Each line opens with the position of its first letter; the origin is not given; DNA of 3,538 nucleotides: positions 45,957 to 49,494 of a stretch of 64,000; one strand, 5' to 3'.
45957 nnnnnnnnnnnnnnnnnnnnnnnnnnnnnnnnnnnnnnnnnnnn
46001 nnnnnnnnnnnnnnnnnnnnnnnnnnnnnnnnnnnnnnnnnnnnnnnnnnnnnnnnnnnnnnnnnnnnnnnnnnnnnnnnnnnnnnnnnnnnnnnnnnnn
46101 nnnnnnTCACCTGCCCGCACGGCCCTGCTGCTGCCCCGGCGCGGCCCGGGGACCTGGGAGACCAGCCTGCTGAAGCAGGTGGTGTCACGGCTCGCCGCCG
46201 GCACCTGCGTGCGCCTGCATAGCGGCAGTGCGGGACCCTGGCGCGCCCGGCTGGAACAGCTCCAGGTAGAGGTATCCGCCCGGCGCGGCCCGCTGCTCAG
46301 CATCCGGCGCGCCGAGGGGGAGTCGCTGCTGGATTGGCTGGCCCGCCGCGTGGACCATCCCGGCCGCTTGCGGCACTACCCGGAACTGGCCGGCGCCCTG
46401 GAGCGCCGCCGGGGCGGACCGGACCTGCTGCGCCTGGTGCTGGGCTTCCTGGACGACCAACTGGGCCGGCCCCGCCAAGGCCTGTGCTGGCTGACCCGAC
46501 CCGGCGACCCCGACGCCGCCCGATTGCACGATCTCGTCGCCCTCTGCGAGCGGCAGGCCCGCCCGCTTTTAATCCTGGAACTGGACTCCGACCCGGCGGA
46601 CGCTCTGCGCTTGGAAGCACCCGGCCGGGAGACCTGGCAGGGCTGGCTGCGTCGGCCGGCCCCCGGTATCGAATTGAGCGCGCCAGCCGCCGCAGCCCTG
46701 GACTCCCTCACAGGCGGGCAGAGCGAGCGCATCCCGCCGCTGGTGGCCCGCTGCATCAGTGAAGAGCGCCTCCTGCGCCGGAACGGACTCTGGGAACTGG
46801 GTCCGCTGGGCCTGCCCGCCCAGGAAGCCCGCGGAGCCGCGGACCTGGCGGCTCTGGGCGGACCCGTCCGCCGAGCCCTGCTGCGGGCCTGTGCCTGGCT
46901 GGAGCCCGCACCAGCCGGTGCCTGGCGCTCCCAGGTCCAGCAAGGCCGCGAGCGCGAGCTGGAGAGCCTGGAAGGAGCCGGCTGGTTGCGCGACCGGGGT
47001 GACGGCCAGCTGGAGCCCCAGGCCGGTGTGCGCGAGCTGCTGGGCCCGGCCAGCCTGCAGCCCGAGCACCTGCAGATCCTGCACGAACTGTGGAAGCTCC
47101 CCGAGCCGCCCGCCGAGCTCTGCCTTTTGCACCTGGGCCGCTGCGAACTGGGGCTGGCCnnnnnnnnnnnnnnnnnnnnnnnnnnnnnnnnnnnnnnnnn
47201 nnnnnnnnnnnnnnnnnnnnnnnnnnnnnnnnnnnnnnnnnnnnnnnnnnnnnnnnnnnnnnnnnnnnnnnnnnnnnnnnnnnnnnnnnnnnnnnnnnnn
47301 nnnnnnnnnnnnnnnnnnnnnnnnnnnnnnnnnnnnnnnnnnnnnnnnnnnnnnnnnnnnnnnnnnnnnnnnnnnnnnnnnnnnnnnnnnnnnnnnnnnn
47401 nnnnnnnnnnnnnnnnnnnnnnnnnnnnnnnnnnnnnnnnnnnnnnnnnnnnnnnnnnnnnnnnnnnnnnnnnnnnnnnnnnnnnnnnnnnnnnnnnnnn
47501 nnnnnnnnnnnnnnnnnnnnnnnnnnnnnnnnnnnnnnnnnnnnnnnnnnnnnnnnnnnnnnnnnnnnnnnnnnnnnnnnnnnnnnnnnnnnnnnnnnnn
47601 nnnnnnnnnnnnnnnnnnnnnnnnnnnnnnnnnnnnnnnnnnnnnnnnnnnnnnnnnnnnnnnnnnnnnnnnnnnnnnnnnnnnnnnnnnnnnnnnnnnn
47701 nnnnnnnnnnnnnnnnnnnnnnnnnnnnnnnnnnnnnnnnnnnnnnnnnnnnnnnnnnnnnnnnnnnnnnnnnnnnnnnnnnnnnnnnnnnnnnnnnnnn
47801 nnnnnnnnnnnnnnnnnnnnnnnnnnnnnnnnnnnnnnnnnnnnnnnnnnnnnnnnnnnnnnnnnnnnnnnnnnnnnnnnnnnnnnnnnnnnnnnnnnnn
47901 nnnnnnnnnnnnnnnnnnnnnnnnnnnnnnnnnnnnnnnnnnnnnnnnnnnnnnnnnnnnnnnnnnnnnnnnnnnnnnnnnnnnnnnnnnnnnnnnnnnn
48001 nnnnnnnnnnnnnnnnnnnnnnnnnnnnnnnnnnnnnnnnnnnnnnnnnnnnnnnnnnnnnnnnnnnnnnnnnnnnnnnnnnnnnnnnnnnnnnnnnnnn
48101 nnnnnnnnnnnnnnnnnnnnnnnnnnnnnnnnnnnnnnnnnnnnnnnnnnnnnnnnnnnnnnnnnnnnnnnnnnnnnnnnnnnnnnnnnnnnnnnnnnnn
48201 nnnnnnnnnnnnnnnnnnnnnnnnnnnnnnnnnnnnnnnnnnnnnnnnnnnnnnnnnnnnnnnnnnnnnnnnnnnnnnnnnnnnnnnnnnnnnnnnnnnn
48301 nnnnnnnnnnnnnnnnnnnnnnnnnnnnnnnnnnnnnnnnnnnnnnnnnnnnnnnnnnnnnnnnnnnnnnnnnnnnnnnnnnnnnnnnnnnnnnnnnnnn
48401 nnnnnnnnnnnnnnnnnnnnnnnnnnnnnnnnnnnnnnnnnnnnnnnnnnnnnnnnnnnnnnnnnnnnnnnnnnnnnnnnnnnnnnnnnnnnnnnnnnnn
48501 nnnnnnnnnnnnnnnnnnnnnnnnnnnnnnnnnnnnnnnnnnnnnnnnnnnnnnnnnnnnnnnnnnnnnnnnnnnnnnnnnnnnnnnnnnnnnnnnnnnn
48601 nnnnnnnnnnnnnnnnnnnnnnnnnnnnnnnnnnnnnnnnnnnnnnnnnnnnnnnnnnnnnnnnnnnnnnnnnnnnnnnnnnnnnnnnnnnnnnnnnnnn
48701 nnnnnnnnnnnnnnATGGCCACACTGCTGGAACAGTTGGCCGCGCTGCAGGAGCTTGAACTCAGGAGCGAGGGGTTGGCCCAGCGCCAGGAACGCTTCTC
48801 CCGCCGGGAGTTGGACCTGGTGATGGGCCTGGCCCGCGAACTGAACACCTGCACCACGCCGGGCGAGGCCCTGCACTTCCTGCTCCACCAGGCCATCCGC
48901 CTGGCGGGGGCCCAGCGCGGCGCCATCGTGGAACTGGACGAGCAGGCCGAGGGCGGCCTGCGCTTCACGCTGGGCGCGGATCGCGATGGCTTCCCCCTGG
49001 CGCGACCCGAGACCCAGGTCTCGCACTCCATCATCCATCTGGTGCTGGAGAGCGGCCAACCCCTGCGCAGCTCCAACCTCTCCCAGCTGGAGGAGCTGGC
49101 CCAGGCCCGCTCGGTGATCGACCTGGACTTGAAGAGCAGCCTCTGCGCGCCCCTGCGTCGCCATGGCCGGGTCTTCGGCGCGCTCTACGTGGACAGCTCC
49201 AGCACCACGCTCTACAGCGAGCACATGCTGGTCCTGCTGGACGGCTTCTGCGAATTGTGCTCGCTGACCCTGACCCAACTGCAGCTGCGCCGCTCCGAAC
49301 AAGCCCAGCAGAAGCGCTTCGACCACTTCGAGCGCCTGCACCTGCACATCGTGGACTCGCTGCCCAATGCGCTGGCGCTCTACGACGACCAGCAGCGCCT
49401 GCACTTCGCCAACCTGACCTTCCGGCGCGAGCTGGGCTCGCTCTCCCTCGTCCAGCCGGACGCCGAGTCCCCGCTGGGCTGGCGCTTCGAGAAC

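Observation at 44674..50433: PP2C phosphatase / Ser-Thr kinase-TPR / GAF histidine kinase tricistronic operon, divergent from a PAS hybrid kinase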

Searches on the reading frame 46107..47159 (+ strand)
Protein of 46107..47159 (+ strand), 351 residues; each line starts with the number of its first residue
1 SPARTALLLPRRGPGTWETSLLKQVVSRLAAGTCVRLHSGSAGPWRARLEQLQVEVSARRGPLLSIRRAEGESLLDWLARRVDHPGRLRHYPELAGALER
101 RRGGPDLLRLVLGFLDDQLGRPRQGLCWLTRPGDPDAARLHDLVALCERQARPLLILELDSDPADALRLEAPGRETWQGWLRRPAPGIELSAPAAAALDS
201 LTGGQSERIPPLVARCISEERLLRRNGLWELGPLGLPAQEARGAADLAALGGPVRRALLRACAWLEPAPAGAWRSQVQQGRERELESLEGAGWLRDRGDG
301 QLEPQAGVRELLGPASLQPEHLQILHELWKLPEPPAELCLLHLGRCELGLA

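Call 67: predict_structure(alignment_id=A3)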
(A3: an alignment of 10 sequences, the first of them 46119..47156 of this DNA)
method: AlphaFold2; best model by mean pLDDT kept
length: 346 residues; sequences in the alignment: 10
mean_pLDDT: 84.0   pTM: 0.66
mean pLDDT of the five models: 84.0, 83.7, 83.3, 83.0, 82.9
residues with pLDDT >= 90: 109; 70-90: 208; 50-70: 22; < 50: 7
segments of 3 or more residues with pLDDT < 50: 1-7
pLDDT, mean of each block of 10 residues (from residue 1): 43 76 89 77 78 81 84 80 84 84 90 83 89 89 92 80 71 81 88 87 80 92 93 87 90 94 79 92 90 79 85 93 90 89 81
secondary structure, 60 per line:
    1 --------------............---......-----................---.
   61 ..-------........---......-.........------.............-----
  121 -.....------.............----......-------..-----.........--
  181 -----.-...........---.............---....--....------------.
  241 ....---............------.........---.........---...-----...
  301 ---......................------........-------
elements in order: H15-26 E30-35 H41-56 E60-62 H70-77 H81-86 H88-96 H103-115 E122-126 H133-145 E150-155 H170-178 H188-198 H202-214 E218-221 E224-227 H240-244 H248-259 H266-274 H278-286 E290-292 E298-300 H304-325 H332-339

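Call 80: search_protein_representatives(alignment_id=A4)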
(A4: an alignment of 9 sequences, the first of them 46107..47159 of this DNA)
Query: 9 sequences, 357 profile positions. Proteins with E-value up to 0.001 (for the whole library): 11; up to 1e-10: 8; up to 1e-30: 8. The best 11 are listed.
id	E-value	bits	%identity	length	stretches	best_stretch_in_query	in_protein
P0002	1.6e-154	530.4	-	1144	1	1-357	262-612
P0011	4.0e-125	433.7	-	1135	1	1-356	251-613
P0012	3.4e-115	401.1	-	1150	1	1-357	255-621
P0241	7.7e-85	301.2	-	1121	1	1-356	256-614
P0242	6.9e-44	166.5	-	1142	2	4-356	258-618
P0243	1.5e-43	165.4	-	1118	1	5-356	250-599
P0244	5.7e-36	140.4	-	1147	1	4-357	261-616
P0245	7.4e-36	140.1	-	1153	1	1-355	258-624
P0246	9.6e-09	50.9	-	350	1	5-91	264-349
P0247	7.2e-05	38.1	-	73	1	171-230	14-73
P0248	4.0e-04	35.7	-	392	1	119-241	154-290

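Call 81: find_encoding_contigs(protein=P0243, flank=6000, max_places=2)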
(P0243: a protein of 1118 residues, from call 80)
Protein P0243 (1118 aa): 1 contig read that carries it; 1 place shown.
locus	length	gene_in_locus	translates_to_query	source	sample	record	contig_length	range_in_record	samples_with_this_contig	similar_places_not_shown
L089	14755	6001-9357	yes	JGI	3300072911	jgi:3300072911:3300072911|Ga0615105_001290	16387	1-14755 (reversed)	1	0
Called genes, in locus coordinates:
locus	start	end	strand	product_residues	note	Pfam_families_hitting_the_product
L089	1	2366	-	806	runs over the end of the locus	PF00989:PAS, PF08448:PAS_4, PF13426:PAS_9, PF13188:PAS_8, PF08448:PAS_4, PF13426:PAS_9, PF08448:PAS_4, PF00512:HisKA, +6 more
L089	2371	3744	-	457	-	PF02233:PNTB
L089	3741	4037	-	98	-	PF12769:PNTB_4TM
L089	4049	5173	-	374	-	PF05222:AlaDh_PNT_N, PF01262:AlaDh_PNT_C, PF02826:2-Hacid_dh_C (faint)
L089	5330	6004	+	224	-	PF13672:PP2C_2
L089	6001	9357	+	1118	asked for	PF00069:Pkinase, PF07714:PK_Tyr_Ser-Thr, PF17667:Pkinase_fungal (weak), PF00515:TPR_1 (faint), PF07719:TPR_2 (faint), PF13424:TPR_12 (weak)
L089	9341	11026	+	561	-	PF01590:GAF, PF13185:GAF_2, PF00512:HisKA, PF02518:HATPase_c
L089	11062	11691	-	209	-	-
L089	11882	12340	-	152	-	PF09537:DUF2383 (faint), PF02915:Rubrerythrin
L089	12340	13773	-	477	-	PF14691:Fer4_20, PF00743:FMO-like (faint), PF01946:Thi4 (faint), PF00070:Pyr_redox (weak), PF01266:DAO (weak), PF07992:Pyr_redox_2, PF13450:NAD_binding_8, PF00070:Pyr_redox (weak), +2 more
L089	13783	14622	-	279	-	PF00175:NAD_binding_1 (weak), PF10418:DHODB_Fe-S_bind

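Call 82: find_encoding_contigs(protein=P0244, flank=6000, max_places=2)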
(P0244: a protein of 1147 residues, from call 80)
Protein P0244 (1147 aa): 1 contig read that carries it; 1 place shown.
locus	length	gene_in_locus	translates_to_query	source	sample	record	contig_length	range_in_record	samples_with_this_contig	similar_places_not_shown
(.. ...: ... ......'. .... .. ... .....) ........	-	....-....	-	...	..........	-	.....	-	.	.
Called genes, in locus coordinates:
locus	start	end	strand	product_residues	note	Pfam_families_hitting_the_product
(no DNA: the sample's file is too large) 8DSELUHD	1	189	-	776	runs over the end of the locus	PF13620:CarboxypepD_reg, PF13715:CarbopepD_reg_2, PF07715:Plug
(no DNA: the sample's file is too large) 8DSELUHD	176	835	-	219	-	PF00440:TetR_N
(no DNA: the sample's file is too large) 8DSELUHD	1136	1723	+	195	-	-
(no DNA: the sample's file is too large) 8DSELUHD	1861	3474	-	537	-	PF05681:Fumerase, PF05683:Fumerase_C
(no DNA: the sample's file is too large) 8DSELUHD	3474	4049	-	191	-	PF01227:GTP_cyclohydroI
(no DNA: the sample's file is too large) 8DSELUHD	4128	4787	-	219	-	PF00730:HhH-GPD, PF00633:HHH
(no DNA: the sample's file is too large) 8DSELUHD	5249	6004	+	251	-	PF00481:PP2C (weak), PF13672:PP2C_2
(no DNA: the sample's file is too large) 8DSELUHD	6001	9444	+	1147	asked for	PF00069:Pkinase, PF01636:APH (faint), PF07714:PK_Tyr_Ser-Thr, PF17667:Pkinase_fungal (weak), PF00515:TPR_1 (faint), PF07719:TPR_2 (faint), PF17874:TPR_MalT (weak), PF13424:TPR_12 (weak), +2 more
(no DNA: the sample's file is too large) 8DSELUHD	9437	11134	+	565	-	PF01590:GAF, PF13185:GAF_2, PF13492:GAF_3 (weak), PF00512:HisKA (weak), PF02518:HATPase_c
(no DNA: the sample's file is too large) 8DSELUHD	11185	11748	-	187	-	PF13560:HTH_31, PF01381:HTH_3, PF07022:Phage_CI_repr (weak), PF12844:HTH_19, PF13443:HTH_26, PF07883:Cupin_2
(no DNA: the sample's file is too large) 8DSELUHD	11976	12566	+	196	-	PF00578:AhpC-TSA, PF08534:Redoxin, PF10417:1-cysPrx_C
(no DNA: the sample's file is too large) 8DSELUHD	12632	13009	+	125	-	PF01880:Desulfoferrodox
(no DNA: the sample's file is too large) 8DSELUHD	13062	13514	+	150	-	PF13668:Ferritin_2 (weak), PF22277:EncFtn-like (faint), PF02915:Rubrerythrin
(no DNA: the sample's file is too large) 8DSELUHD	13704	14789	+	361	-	PF00676:E1_dh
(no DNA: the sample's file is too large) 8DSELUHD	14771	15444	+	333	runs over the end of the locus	PF02779:Transket_pyr, PF02780:Transketolase_C, PF17147:PFOR_II (faint)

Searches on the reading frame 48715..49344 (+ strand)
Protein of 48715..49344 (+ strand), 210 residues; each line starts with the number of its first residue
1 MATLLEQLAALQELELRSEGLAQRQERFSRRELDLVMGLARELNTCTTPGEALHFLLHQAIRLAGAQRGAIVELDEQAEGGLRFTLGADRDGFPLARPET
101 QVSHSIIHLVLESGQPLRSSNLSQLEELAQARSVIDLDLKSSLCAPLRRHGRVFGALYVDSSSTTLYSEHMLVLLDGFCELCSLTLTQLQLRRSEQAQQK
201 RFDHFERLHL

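Call 93: find_homologous_proteins(query=window:48715-49344:+, max_evalue=0.001)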
Query window:48715-49344:+: 781 candidates shared short words with the query, none scored E <= 0.001.
